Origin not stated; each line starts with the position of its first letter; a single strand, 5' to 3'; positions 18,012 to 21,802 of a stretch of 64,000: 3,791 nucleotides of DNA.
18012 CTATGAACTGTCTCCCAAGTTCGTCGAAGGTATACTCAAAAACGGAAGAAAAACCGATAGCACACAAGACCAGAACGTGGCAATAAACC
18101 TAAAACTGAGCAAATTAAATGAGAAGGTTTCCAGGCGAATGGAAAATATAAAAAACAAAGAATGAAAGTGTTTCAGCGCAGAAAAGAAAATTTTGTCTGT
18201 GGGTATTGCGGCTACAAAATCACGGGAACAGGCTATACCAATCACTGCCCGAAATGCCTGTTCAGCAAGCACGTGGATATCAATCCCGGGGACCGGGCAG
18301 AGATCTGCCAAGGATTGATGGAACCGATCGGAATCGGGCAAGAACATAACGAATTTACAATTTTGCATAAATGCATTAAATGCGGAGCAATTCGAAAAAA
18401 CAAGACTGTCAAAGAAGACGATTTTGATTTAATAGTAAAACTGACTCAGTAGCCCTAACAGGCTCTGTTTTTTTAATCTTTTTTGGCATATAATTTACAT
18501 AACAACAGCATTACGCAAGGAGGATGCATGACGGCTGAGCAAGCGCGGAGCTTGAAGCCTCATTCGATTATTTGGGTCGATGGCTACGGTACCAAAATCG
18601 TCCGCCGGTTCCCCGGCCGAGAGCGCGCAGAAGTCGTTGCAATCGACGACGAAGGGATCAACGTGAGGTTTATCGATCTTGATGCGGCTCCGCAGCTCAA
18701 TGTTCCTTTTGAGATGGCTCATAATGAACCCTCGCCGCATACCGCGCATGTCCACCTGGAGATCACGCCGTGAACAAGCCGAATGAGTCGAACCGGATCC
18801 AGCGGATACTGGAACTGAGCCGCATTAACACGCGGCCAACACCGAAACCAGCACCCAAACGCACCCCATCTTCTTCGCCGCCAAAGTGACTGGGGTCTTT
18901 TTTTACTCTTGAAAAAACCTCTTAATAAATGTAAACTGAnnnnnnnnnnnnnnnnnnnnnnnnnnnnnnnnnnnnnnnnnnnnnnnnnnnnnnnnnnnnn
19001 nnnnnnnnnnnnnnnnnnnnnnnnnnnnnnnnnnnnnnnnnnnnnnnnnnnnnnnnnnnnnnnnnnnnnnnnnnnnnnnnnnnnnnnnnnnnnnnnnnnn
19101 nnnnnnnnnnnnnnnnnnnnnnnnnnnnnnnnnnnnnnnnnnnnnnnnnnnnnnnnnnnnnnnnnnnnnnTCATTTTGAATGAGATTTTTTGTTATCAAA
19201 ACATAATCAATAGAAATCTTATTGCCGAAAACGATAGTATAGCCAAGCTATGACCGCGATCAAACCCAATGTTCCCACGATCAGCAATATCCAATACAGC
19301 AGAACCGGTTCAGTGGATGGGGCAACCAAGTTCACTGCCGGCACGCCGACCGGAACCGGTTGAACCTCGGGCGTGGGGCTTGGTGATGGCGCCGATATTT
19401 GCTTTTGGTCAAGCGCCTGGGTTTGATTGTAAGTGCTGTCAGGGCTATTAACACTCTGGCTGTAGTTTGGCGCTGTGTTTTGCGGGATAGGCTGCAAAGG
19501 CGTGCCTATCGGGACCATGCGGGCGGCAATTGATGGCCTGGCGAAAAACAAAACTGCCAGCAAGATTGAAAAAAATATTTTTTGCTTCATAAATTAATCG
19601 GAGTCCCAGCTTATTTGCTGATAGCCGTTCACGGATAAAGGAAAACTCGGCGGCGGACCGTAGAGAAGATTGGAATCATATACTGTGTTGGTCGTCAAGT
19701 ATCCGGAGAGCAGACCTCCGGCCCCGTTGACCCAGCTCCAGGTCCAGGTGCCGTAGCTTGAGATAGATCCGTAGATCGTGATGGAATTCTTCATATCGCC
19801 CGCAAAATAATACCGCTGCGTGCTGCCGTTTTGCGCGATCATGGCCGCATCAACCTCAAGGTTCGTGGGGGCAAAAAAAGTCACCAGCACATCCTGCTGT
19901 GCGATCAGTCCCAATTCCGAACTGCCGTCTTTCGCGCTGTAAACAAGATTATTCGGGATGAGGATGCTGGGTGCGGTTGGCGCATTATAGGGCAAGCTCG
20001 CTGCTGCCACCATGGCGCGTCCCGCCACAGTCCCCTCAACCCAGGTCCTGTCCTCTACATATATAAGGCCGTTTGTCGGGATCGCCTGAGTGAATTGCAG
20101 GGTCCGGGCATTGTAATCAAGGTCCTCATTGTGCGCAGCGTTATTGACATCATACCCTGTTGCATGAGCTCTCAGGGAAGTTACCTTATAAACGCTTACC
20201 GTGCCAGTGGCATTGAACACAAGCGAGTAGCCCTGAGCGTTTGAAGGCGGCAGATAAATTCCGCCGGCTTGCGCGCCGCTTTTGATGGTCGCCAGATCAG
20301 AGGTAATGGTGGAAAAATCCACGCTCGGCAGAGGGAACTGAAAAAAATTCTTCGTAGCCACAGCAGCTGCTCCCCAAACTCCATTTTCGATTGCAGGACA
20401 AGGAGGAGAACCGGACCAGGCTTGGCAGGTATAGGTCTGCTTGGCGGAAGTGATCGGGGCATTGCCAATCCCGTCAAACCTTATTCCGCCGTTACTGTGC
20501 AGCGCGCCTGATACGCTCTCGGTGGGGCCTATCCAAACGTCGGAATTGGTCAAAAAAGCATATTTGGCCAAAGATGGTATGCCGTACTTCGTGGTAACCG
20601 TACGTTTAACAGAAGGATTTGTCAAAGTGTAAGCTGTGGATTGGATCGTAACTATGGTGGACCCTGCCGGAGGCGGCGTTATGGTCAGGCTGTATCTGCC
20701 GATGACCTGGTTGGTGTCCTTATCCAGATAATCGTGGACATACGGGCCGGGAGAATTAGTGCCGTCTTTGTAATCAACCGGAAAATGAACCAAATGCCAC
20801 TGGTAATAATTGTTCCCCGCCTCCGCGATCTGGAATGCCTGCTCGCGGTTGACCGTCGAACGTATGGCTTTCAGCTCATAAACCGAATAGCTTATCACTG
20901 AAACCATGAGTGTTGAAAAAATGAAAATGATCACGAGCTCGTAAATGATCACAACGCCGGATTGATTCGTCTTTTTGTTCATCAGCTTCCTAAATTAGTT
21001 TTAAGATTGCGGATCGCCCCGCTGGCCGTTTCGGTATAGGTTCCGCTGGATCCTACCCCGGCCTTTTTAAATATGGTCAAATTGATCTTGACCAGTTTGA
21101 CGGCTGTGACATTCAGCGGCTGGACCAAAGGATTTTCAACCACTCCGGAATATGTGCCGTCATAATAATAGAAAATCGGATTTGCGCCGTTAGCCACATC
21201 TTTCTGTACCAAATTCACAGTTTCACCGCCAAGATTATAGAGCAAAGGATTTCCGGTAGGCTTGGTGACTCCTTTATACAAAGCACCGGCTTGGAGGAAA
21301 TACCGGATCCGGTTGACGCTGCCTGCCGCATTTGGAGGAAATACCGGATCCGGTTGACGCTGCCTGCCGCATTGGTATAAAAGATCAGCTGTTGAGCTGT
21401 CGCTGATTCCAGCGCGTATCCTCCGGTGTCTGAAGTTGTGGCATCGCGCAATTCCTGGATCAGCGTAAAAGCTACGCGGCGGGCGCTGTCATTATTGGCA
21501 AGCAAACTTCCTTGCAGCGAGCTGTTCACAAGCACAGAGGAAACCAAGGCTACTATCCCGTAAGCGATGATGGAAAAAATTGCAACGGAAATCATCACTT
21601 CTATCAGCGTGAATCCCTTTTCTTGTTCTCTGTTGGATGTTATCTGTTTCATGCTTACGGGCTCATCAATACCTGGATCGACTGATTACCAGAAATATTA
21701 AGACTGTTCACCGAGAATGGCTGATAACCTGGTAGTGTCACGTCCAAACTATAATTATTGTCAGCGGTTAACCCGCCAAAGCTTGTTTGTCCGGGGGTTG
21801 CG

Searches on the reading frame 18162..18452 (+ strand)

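Call 64: search_protein_families(library=pfam, proteins=[window:18162-18452:+], max_evalue=0.001)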
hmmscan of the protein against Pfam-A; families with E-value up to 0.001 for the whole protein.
window:18162-18452:+ (96 aa): 2 families
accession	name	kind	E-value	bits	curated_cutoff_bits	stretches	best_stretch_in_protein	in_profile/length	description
PF12647.12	RNHCP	-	8.2e-28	96.7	24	1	9-88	2-86/90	RNHCP domain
PF21349.2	RUBY_RBDX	-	0.00064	19.6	26.5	0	11-35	1-25/30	Rubrerythrin, rubredoxin-like domain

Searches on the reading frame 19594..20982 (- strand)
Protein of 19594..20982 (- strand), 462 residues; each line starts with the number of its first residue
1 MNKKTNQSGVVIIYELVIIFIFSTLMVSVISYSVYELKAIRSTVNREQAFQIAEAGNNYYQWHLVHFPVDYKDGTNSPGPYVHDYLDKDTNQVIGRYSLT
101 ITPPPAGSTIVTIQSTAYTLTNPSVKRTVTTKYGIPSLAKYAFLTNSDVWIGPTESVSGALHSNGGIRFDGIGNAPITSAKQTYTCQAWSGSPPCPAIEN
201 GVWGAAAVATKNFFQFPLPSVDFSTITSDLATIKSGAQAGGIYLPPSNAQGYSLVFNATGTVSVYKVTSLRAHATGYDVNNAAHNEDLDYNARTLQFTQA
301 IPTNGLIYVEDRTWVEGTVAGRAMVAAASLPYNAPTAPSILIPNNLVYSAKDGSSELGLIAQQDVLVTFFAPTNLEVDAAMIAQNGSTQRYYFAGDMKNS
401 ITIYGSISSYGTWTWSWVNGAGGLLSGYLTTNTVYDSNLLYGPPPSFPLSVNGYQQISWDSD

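Call 5: search_protein_families(library=pfam, proteins=[window:19594-20982:-], max_evalue=0.1)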
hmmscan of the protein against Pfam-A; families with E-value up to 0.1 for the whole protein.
window:19594-20982:- (462 aa): 1 family
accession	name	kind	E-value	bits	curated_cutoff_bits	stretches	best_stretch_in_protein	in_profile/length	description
PF14341.11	PilX_N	-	0.00098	19.5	25.5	1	16-56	9-49/51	PilX N-terminal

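Call 6: search_protein_families(library=ncbifam, proteins=[window:19594-20982:-], max_evalue=0.1)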
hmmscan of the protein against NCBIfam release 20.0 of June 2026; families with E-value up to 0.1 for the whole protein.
window:19594-20982:- (462 aa): 0 families

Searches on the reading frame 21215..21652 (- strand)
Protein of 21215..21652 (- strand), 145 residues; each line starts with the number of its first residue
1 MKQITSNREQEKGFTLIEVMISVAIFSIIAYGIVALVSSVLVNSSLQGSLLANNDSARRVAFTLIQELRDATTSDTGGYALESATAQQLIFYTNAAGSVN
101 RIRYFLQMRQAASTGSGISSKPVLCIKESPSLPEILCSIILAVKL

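Call 5: search_protein_families(library=pfam, proteins=[window:21215-21652:-], max_evalue=0.1)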
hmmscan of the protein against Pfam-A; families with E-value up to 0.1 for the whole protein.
window:21215-21652:- (145 aa): 1 family
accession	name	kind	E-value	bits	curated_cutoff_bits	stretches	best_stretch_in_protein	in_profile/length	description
PF07963.17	N_methyl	-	3e-08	33.3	21.2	1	11-33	4-26/27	Prokaryotic N-terminal methylation motif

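Call 6: search_protein_families(library=ncbifam, proteins=[window:21215-21652:-], max_evalue=0.1)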
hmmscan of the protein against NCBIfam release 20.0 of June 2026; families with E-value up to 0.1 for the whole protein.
window:21215-21652:- (145 aa): 17 families
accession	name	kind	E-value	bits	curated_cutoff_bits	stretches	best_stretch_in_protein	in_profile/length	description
NF007848.0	PRK10557.1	equivalog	7.7e-06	25.3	120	1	5-71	4-70/192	prepilin peptidase-dependent protein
TIGR02532.1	IV_pilin_GFxxxE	domain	9e-06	25.3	16.3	1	12-30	2-20/24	prepilin-type N-terminal cleavage/methylation domain-containing protein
TIGR01707.1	gspI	equivalog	0.00012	22.5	44.35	1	13-52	1-41/101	type II secretion system minor pseudopilin GspI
NF041002.1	pilin_ComGF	equivalog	0.00016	21.9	80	1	11-45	1-35/139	competence type IV pilus minor pilin ComGF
TIGR02599.1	TIGR02599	subfamily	0.00019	20.8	256.5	1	13-86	1-74/361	Verru_Chthon cassette protein C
NF041013.1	T4P_ComGE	equivalog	0.00022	21.3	49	1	12-39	4-31/83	competence type IV pilus minor pilin ComGE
TIGR01711.1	gspJ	equivalog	0.00083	19.2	64.85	1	12-43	1-32/192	type II secretion system minor pseudopilin GspJ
NF007862.0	PRK10574.1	equivalog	0.0017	18.5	138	1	9-33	2-27/145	prepilin peptidase-dependent pilin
TIGR01708.2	typeII_sec_gspH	equivalog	0.0043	17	80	1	11-36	1-26/169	type II secretion system minor pseudopilin GspH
NF041775.1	typeIV_PilA_Myxo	equivalog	0.0062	16.5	400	1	10-31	9-30/214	type IV pilin protein PilA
TIGR02523.1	type_IV_pilV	equivalog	0.0083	16.6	52.2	1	12-88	2-75/139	type IV pilus modification protein PilV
NF007800.0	PRK10506.1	equivalog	0.011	15.5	158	1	7-30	4-27/163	prepilin peptidase-dependent protein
NF006453.0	PRK08808.1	equivalog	0.016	14.3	295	1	8-91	3-83/211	type II secretion system protein J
NF040982.1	ComGD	equivalog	0.036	14.5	70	1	11-39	1-29/139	competence type IV pilus minor pilin ComGD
NF038304.1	EPS_HpsC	equivalog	0.051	13.1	200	1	5-41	14-50/318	hormogonium polysaccharide secretion pseudopilin HpsC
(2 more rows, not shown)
